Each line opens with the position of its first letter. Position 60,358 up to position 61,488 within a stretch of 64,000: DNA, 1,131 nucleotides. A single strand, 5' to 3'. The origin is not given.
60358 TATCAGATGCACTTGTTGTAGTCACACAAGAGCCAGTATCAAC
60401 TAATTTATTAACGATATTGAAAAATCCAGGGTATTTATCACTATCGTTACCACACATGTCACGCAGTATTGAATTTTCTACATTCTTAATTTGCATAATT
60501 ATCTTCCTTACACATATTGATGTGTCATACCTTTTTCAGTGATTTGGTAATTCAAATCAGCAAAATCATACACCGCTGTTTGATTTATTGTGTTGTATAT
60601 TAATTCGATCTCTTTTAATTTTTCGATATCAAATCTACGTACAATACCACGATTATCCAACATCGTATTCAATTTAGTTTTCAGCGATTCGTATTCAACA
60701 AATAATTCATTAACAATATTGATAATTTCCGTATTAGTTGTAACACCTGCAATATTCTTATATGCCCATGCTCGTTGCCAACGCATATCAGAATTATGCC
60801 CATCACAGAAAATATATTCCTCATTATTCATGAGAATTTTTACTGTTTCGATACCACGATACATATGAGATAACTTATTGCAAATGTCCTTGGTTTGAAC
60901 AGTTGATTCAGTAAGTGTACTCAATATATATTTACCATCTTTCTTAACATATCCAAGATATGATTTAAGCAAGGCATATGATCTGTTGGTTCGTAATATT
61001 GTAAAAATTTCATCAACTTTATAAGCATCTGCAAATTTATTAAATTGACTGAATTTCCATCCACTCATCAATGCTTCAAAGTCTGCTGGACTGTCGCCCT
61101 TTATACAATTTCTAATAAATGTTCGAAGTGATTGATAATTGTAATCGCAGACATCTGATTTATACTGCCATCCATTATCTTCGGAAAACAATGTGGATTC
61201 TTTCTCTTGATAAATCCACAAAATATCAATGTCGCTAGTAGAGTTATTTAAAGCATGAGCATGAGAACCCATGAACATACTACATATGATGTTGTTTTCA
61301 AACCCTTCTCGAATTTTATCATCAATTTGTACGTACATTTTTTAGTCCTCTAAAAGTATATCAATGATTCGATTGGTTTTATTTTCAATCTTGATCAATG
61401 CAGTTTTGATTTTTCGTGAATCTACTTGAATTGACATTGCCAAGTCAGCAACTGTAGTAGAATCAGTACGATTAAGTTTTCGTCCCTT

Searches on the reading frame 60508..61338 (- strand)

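Call 11: search_protein_families(library=pfam, proteins=[window:60508-61338:-])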
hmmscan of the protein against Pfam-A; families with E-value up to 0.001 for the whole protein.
window:60508-61338:- (276 aa): 1 family
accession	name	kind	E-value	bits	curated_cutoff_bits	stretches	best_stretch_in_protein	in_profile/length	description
PF18765.7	Polbeta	-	0.00071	20.1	26.9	0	8-80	2-82/93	Polymerase beta, Nucleotidyltransferase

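Call 45: search_protein_families(library=phrogs, proteins=[window:60508-61338:-], max_evalue=0.00001)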
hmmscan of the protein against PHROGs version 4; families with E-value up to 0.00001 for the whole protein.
window:60508-61338:- (276 aa): 1 family
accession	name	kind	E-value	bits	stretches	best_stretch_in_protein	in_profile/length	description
phrog_388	-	DNA, RNA and nucleotide metabolism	9.4e-11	42.3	1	13-186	34-179/351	nucleotidyltransferase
